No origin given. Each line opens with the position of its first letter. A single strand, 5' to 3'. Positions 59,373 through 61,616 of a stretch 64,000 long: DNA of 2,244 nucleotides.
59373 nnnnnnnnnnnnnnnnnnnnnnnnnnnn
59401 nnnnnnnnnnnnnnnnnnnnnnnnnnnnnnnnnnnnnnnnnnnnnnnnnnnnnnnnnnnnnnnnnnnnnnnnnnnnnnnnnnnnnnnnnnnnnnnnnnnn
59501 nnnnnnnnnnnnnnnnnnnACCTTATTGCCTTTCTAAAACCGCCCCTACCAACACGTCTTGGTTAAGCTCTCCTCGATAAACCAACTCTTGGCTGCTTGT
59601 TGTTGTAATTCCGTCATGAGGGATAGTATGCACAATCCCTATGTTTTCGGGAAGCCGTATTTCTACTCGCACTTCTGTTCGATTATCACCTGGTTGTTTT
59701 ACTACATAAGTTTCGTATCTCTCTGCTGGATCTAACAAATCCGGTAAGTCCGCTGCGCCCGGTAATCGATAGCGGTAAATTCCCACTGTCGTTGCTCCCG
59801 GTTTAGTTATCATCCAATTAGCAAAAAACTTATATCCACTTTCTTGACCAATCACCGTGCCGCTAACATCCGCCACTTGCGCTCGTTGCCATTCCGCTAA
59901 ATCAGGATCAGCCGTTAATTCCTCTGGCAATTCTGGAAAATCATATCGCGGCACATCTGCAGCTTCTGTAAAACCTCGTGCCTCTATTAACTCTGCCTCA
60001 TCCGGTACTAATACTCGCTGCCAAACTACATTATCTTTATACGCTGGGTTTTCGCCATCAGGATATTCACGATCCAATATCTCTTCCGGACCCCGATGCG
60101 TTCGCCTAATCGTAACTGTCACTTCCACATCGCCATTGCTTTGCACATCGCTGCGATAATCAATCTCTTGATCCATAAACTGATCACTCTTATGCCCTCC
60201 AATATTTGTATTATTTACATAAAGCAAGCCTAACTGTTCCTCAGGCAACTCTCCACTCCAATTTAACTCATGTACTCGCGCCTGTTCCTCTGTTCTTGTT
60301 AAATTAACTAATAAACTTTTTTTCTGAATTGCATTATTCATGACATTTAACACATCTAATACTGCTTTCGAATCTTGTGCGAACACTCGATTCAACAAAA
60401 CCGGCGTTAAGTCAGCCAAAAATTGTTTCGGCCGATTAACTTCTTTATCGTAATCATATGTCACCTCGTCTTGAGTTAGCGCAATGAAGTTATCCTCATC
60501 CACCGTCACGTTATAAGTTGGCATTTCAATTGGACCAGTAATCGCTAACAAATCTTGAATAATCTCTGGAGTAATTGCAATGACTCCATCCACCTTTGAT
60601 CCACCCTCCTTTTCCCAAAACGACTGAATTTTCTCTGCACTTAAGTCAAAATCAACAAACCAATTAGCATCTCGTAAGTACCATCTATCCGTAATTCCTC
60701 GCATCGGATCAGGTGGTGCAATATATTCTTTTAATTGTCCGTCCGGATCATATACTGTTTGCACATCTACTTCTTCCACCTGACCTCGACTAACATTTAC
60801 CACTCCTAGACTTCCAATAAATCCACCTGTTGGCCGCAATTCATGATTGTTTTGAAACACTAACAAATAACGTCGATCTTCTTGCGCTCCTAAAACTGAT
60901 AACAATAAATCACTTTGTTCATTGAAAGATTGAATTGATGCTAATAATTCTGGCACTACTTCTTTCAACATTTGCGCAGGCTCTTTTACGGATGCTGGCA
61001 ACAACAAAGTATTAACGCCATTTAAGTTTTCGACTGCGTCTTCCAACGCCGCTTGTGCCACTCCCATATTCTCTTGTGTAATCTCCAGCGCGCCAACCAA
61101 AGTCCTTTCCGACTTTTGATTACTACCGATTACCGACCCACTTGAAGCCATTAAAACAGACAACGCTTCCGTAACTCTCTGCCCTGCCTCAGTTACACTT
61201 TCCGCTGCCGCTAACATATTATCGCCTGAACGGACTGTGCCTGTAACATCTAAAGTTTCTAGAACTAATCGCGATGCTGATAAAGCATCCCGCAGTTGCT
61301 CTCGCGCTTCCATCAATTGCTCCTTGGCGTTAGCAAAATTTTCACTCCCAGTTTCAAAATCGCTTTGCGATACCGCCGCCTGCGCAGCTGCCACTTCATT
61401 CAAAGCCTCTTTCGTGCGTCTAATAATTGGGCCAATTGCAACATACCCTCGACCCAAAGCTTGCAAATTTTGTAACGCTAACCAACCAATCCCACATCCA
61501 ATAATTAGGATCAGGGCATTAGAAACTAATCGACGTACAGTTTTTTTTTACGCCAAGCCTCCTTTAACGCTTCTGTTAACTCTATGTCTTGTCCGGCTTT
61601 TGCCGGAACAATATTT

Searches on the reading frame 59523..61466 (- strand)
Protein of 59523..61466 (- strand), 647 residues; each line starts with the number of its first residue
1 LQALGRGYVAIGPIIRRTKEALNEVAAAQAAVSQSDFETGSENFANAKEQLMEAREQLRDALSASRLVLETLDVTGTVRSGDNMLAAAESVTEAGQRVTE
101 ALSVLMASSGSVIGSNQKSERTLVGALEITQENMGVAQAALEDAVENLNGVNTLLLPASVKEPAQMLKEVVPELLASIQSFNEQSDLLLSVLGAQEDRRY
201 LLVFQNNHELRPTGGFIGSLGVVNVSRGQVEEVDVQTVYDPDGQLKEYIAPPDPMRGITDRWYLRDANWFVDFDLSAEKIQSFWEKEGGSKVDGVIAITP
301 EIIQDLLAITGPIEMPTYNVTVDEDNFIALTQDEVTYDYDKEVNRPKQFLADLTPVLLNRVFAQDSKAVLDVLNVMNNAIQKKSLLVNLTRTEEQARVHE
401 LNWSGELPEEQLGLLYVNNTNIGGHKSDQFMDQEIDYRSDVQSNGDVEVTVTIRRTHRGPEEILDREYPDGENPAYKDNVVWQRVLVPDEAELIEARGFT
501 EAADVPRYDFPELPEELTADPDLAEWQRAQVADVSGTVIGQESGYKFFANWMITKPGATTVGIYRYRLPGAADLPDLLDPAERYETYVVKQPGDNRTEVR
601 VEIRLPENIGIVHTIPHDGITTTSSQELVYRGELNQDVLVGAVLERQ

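Call 7: search_protein_families(library=pfam, proteins=[window:59523-61466:-])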
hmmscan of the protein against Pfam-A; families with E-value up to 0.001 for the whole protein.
window:59523-61466:- (647 aa): 1 family
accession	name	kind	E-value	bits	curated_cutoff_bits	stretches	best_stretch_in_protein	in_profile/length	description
PF13196.11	DUF4012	-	7.6e-34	117.7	28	1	196-334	2-142/144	Protein of unknown function (DUF4012)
